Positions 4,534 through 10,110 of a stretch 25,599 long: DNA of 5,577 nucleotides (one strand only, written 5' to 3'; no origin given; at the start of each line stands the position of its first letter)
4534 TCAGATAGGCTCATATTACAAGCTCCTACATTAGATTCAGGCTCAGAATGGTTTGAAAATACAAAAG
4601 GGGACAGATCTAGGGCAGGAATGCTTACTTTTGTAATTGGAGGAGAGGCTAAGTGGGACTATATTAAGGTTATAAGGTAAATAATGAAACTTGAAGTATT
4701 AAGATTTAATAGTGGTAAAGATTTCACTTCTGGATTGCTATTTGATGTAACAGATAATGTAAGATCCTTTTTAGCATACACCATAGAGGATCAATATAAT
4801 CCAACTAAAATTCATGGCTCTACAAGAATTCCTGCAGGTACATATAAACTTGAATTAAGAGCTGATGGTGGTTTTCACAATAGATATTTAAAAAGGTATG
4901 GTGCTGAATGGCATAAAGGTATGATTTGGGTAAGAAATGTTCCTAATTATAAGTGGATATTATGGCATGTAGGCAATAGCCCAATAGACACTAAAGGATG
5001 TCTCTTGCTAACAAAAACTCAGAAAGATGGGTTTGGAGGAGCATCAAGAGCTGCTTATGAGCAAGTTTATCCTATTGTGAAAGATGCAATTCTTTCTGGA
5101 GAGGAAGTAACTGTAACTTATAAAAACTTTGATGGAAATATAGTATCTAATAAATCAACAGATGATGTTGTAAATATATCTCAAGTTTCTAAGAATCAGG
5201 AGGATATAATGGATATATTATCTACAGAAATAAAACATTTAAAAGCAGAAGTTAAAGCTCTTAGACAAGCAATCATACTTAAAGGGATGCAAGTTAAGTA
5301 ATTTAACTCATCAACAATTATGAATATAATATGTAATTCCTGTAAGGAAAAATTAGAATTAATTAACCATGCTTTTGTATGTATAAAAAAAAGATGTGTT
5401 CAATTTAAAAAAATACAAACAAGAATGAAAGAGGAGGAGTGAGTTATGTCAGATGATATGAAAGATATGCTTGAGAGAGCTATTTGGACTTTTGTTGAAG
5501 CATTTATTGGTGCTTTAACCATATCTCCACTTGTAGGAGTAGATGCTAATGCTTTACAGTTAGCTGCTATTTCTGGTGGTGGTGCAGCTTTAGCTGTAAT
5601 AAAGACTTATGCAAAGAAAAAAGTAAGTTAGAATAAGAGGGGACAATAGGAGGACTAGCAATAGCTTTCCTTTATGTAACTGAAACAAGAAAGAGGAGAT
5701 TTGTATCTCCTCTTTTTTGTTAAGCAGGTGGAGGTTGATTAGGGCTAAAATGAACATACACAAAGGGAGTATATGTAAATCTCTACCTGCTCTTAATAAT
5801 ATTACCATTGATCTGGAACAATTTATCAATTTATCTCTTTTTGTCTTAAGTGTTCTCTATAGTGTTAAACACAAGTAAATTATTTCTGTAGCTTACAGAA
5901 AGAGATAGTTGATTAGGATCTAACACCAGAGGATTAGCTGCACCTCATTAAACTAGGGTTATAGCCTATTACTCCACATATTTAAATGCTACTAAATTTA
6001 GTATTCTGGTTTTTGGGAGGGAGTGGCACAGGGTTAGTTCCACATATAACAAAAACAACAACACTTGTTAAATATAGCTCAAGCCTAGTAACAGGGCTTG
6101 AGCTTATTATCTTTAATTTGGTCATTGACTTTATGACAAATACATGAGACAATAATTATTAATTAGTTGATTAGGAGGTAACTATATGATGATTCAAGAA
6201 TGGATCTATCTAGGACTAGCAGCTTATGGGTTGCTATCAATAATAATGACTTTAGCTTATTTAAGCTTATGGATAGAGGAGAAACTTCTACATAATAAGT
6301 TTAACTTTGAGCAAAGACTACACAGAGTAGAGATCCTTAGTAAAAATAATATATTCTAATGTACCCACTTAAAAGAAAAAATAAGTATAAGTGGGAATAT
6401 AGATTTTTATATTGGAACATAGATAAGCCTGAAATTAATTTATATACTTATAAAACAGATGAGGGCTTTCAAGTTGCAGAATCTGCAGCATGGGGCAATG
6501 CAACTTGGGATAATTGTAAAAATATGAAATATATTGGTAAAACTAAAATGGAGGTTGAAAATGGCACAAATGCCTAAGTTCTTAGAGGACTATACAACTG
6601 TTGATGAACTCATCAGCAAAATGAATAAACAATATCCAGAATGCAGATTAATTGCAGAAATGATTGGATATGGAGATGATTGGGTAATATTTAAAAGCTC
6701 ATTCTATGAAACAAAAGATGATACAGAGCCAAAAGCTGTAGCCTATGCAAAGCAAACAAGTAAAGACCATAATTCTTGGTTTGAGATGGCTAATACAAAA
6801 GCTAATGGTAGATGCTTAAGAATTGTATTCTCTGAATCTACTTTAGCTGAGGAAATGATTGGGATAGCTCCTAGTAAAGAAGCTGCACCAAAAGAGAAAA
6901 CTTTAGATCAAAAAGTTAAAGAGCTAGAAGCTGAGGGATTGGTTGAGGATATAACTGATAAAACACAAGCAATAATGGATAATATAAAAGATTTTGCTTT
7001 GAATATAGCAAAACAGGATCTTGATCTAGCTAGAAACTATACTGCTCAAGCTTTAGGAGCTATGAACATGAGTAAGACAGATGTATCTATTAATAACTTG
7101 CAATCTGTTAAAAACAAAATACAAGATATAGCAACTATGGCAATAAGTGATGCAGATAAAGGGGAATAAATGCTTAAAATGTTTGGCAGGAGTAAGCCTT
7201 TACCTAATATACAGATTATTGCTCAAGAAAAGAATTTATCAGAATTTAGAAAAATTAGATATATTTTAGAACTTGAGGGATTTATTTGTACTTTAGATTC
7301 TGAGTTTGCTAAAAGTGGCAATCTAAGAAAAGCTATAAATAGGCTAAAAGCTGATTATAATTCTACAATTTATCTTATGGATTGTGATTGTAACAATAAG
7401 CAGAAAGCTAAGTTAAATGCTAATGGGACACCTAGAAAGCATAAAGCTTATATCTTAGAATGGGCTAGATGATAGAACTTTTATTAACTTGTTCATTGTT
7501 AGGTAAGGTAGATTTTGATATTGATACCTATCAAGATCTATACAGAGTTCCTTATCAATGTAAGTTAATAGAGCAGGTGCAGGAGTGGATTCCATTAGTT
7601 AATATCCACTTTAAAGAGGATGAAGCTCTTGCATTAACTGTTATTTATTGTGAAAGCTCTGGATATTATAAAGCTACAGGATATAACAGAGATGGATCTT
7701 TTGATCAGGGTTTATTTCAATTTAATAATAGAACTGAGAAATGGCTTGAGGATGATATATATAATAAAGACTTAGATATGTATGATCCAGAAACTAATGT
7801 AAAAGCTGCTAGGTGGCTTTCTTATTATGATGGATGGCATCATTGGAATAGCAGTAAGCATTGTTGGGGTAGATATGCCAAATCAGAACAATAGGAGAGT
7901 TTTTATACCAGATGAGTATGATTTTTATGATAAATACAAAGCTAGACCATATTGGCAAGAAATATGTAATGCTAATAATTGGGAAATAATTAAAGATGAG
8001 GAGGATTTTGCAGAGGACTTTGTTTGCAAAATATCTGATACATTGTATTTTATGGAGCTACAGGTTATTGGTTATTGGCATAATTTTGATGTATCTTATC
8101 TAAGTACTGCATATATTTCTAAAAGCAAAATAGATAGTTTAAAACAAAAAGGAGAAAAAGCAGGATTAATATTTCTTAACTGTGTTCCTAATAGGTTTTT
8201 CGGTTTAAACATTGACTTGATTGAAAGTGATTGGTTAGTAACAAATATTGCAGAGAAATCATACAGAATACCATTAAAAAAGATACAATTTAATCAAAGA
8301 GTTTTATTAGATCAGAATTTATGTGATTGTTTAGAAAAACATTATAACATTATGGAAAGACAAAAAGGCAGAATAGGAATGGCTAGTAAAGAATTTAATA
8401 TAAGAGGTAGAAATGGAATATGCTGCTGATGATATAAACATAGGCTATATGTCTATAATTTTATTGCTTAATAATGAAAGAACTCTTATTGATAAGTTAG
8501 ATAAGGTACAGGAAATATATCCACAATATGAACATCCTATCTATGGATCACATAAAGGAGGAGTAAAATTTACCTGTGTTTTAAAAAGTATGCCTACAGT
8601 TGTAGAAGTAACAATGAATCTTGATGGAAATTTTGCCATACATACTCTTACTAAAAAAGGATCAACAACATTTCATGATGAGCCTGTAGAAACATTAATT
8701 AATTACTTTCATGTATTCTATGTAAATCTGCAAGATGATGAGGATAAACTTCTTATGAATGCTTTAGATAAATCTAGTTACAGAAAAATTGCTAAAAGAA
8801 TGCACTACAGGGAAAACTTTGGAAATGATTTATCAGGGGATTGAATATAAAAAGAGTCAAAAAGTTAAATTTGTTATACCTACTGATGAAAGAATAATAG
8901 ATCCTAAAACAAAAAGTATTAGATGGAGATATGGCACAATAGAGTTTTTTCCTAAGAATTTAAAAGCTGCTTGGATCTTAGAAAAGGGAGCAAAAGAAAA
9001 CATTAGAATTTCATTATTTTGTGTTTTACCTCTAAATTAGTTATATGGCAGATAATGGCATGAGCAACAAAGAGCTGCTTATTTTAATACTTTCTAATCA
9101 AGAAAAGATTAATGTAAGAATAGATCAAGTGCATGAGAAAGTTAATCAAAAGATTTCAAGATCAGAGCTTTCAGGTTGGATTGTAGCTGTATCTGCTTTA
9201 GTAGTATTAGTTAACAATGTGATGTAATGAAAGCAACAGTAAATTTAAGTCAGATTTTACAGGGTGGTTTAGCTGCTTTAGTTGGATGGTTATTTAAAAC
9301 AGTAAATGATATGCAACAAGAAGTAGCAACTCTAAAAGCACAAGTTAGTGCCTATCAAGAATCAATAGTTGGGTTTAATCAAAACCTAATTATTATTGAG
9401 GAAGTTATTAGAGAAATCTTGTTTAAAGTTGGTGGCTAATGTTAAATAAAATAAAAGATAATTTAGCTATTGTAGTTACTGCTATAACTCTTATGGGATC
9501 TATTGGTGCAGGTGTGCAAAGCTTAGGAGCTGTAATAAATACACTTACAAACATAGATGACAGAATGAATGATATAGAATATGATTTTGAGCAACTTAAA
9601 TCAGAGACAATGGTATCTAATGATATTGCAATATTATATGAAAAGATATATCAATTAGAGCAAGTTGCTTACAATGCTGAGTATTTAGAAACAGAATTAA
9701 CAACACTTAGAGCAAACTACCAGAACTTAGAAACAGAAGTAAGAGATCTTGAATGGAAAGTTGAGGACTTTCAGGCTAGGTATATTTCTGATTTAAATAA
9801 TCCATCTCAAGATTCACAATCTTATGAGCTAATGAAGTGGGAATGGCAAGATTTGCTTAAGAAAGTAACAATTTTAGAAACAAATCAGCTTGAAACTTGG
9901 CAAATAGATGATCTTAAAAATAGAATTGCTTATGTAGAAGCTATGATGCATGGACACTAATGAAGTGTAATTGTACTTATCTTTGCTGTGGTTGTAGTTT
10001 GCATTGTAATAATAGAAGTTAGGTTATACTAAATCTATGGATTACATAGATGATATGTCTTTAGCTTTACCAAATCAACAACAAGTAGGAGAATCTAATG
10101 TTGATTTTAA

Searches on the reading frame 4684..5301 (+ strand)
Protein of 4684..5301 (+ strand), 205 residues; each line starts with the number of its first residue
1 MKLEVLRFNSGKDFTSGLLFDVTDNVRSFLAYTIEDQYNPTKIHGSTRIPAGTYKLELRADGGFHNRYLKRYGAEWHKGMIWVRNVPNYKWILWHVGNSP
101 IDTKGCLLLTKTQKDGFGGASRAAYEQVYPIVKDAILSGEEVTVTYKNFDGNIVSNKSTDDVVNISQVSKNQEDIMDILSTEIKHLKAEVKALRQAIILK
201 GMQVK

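Call 33: search_protein_families(library=pfam, proteins=[window:4684-5301:+], max_evalue=0.001)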
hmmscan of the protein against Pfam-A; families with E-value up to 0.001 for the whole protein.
window:4684-5301:+ (205 aa): 1 family
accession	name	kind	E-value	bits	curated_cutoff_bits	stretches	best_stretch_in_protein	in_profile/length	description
PF18925.5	DUF5675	-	9.4e-21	74.2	26.7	1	5-133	2-113/114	Family of unknown function (DUF5675)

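Call 58: search_protein_families(library=phrogs, proteins=[window:4684-5301:+], max_evalue=0.001)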
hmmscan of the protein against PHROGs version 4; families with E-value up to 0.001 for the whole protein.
window:4684-5301:+ (205 aa): 1 family
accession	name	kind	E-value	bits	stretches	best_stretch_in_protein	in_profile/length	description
phrog_1501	-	unknown function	1.8e-26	93.8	1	5-148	12-158/159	-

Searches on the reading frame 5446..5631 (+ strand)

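Call 58: search_protein_families(library=phrogs, proteins=[window:5446-5631:+], max_evalue=0.001)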
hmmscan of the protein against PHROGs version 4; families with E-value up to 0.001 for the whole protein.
window:5446-5631:+ (61 aa): 1 family
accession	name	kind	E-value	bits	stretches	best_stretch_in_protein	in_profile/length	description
phrog_443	-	lysis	2.2e-07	32.4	1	5-58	12-65/127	holin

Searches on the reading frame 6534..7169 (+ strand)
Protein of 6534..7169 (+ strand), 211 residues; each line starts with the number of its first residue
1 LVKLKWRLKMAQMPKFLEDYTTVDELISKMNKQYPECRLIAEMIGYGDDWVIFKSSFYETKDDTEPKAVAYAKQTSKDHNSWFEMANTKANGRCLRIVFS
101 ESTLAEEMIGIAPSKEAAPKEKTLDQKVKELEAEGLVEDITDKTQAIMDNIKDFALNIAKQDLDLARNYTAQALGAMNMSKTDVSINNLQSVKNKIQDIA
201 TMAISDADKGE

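Call 33: search_protein_families(library=pfam, proteins=[window:6534-7169:+], max_evalue=0.001)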
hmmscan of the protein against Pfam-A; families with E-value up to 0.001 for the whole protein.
window:6534-7169:+ (211 aa): 0 families

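Call 58: search_protein_families(library=phrogs, proteins=[window:6534-7169:+], max_evalue=0.001)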
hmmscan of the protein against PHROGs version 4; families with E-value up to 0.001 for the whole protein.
window:6534-7169:+ (211 aa): 2 families
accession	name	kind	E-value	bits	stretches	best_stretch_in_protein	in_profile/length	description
phrog_23738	-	unknown function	3.9e-08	34.2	1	15-155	5-141/198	-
phrog_11717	-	unknown function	6.4e-07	30.3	1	13-96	22-108/208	-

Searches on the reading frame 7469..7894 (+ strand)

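Call 33: search_protein_families(library=pfam, proteins=[window:7469-7894:+], max_evalue=0.001)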
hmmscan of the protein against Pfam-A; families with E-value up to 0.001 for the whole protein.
window:7469-7894:+ (141 aa): 2 families
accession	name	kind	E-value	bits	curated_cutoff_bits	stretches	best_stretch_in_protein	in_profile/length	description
PF01464.25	SLT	-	2.1e-09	37.4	21.3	1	50-116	12-74/117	Transglycosylase SLT domain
PF18896.5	SLT_3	-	1.8e-06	28.7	27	1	53-126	15-87/89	Lysozyme like domain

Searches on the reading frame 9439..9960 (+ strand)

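Call 58: search_protein_families(library=phrogs, proteins=[window:9439-9960:+], max_evalue=0.001)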
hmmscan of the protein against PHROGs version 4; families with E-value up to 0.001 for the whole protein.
window:9439-9960:+ (173 aa): 1 family
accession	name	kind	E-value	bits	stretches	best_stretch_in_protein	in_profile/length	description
phrog_3961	-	unknown function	3.7e-06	27.8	1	13-114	11-105/112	-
